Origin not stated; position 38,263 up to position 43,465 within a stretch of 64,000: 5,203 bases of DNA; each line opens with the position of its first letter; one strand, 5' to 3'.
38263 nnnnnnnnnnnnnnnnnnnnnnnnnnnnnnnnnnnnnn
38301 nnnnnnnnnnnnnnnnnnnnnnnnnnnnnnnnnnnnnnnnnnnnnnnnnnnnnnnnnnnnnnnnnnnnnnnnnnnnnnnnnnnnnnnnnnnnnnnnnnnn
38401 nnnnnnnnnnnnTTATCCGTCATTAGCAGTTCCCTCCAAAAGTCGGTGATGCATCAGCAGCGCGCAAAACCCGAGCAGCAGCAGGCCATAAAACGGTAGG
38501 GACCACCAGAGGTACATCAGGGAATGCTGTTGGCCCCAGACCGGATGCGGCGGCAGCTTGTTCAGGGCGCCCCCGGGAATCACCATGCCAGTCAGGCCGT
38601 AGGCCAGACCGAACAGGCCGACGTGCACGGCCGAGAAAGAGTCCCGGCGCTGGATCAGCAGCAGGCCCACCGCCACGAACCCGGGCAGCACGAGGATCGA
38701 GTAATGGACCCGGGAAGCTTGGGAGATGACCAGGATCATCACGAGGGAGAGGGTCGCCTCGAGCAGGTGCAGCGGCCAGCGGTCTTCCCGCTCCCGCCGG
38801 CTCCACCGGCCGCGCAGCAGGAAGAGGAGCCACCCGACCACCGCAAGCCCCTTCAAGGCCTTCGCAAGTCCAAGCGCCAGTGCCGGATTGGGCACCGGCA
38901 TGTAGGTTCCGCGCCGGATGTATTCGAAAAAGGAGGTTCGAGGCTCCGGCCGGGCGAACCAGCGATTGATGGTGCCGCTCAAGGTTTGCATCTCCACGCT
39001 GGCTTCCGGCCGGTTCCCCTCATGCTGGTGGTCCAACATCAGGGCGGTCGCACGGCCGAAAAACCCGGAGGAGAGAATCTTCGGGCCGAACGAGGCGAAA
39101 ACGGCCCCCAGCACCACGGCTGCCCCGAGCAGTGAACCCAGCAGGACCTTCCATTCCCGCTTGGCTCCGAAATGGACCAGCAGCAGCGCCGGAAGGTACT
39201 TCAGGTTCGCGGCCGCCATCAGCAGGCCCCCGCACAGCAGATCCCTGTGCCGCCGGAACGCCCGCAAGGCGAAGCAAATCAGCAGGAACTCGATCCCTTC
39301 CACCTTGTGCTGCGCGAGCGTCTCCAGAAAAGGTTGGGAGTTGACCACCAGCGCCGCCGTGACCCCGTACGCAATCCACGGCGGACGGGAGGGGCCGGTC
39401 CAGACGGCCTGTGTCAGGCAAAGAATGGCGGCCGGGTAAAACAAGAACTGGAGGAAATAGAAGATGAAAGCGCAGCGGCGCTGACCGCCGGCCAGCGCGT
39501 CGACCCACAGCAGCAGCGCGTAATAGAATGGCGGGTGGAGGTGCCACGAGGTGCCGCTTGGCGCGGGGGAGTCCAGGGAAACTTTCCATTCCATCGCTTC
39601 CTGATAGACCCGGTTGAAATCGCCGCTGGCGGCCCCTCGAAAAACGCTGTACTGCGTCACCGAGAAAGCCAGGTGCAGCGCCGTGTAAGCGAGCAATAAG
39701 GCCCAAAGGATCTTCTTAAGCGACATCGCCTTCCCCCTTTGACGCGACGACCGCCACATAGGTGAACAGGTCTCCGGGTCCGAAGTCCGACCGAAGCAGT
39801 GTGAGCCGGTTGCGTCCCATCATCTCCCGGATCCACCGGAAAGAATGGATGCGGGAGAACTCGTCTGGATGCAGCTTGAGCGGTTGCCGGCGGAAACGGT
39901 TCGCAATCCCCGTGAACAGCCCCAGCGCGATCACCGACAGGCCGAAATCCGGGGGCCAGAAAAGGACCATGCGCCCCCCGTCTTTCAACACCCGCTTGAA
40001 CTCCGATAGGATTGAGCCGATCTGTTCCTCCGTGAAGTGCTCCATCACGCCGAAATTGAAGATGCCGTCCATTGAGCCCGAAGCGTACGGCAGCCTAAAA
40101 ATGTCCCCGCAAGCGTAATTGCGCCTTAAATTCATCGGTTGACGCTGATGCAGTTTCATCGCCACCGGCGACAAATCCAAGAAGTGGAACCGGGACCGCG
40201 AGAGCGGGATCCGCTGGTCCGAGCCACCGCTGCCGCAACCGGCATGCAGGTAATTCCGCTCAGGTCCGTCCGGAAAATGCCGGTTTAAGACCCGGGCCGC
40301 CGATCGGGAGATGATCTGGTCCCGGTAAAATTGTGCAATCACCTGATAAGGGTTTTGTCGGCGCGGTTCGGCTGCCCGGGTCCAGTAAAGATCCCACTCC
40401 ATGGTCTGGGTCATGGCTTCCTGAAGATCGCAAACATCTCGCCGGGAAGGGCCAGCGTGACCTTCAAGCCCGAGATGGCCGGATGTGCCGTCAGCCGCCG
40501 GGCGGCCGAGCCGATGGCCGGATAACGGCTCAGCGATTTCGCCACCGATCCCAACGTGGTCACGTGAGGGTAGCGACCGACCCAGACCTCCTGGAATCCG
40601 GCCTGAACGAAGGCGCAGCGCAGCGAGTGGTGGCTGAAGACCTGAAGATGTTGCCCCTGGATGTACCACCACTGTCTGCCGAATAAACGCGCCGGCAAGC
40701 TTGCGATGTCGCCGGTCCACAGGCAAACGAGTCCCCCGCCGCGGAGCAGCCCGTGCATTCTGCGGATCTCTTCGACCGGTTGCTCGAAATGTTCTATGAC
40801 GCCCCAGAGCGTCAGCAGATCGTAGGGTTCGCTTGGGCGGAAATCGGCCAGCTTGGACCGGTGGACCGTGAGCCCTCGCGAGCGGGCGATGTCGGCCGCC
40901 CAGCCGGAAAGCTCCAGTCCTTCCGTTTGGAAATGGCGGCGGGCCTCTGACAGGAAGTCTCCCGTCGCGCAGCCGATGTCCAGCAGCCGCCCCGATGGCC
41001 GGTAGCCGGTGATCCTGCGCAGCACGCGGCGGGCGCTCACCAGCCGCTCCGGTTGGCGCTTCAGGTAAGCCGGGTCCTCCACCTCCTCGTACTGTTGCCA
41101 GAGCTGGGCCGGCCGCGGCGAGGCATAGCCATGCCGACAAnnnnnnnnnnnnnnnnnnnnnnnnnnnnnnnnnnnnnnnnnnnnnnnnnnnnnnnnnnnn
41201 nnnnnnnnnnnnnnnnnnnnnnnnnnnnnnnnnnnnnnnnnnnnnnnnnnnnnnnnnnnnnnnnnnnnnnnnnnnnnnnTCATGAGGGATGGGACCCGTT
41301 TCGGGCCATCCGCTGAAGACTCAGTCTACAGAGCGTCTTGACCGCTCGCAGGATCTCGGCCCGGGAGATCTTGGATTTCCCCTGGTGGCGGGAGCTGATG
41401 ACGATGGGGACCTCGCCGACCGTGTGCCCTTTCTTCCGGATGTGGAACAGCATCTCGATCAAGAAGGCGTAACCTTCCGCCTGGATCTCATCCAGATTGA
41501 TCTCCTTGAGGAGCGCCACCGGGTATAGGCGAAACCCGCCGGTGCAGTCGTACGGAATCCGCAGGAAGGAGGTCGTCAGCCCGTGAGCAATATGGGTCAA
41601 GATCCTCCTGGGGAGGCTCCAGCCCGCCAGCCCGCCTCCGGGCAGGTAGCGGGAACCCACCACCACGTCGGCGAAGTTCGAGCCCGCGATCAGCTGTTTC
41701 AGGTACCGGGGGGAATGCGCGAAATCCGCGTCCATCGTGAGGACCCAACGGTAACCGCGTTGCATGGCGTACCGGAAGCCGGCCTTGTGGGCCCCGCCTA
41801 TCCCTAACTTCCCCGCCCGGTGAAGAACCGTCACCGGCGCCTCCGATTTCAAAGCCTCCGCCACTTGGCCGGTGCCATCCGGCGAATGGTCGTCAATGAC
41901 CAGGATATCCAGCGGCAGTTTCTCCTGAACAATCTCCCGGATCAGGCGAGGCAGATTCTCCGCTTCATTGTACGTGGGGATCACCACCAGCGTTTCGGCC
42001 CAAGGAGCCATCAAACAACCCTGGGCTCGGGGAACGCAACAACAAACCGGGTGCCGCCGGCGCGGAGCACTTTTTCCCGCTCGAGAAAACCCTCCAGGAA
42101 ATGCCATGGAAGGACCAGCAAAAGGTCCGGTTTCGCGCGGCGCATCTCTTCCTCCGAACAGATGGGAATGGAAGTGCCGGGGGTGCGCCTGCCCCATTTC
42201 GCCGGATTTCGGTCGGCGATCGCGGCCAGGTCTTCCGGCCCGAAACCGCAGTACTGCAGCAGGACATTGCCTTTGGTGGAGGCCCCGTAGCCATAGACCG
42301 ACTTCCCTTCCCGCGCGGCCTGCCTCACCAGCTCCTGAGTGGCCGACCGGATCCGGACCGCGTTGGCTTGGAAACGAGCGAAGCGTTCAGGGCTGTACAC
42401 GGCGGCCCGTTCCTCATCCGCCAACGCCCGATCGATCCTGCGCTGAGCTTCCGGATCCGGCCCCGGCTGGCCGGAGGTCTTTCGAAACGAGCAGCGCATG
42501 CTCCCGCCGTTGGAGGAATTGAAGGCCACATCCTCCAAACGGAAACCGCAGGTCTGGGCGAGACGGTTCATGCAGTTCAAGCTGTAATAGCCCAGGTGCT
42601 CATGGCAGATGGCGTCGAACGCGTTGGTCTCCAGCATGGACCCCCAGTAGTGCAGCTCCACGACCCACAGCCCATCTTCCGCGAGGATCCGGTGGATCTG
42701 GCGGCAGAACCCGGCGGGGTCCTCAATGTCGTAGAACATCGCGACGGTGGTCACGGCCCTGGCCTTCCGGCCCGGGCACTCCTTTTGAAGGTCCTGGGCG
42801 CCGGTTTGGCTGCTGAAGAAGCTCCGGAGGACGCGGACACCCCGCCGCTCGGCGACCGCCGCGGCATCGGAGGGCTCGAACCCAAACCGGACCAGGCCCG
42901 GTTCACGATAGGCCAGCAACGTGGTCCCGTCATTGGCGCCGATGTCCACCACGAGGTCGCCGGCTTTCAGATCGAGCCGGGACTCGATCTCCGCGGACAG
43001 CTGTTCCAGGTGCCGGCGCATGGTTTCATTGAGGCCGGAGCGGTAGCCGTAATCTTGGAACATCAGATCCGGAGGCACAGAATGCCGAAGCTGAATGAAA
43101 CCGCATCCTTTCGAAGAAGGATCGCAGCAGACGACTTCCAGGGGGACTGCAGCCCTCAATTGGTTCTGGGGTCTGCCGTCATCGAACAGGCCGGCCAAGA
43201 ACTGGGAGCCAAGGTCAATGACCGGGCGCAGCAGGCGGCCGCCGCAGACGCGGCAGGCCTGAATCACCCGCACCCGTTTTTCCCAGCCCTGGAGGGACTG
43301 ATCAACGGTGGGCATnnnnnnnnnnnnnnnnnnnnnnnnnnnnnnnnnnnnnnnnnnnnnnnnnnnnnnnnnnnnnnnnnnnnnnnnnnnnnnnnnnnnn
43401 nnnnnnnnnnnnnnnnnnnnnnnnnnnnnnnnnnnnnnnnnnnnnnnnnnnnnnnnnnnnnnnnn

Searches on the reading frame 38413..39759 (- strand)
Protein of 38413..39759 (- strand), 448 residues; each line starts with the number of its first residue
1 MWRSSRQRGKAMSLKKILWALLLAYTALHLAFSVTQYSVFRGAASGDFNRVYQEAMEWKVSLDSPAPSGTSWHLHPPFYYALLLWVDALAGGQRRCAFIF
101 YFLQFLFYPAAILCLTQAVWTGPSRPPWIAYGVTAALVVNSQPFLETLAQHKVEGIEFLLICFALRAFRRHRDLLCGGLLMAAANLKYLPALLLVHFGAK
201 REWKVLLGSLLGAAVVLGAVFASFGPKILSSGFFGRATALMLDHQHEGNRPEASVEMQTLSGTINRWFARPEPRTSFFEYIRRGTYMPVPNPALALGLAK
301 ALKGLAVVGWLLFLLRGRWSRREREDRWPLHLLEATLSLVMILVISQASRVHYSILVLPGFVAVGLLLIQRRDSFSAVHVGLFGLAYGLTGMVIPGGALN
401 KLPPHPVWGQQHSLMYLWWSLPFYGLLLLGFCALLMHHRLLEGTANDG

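Call 62: search_protein_families(library=pfam, proteins=[window:38413-39759:-], max_evalue=0.0001)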
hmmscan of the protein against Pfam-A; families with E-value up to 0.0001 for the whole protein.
window:38413-39759:- (448 aa): 1 family
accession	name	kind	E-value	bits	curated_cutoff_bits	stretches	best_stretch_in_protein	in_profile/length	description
PF09594.16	GT87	-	2.1e-10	41.2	25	1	74-341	2-235/237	Glycosyltransferase family 87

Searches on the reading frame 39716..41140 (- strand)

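Call 62: search_protein_families(library=pfam, proteins=[window:39716-41140:-], max_evalue=0.0001)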
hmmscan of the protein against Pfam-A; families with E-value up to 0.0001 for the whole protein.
window:39716-41140:- (474 aa): 3 families
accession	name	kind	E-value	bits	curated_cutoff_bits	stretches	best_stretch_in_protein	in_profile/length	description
PF08241.18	Methyltransf_11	-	7.3e-13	49.4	21.2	1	298-392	1-94/95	Methyltransferase domain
PF13649.12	Methyltransf_25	-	2.7e-12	47.7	27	1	298-389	2-97/97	Methyltransferase domain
PF08242.18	Methyltransf_12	-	1.9e-09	38.5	30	1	298-390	1-97/98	Methyltransferase domain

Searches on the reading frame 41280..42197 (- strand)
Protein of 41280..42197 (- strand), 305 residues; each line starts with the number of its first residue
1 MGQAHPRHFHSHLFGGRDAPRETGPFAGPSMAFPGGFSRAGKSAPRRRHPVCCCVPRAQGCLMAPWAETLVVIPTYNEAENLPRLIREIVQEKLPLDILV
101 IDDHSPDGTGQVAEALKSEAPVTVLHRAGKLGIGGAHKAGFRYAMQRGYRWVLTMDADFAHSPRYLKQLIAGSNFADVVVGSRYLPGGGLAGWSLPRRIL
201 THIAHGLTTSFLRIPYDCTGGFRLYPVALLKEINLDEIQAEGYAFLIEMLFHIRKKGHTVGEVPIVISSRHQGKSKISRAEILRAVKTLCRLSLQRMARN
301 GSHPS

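Call 62: search_protein_families(library=pfam, proteins=[window:41280-42197:-], max_evalue=0.0001)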
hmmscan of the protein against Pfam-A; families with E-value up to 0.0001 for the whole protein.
window:41280-42197:- (305 aa): 2 families
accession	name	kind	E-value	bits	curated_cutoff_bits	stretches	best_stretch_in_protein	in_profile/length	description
PF00535.33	Glycos_transf_2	-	1.1e-27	97.4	23.3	1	71-232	2-166/168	Glycosyl transferase family 2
PF13641.12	Glyco_tranf_2_3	-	3.7e-07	30.8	27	1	69-171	3-109/230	Glycosyltransferase like family 2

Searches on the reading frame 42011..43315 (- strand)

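Call 62: search_protein_families(library=pfam, proteins=[window:42011-43315:-], max_evalue=0.0001)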
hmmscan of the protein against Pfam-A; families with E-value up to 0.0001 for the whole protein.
window:42011-43315:- (434 aa): 3 families
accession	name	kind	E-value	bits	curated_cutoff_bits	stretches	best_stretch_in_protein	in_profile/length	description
PF08484.17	Methyltransf_14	-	6.7e-45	153.2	23.5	1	268-429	2-160/160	C-methyltransferase C-terminal domain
PF08421.16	Methyltransf_13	-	4.2e-14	52.9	31.3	1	21-86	1-62/62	Putative zinc binding domain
PF13489.12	Methyltransf_23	-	7.1e-14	52.3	27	1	99-261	9-162/164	Methyltransferase domain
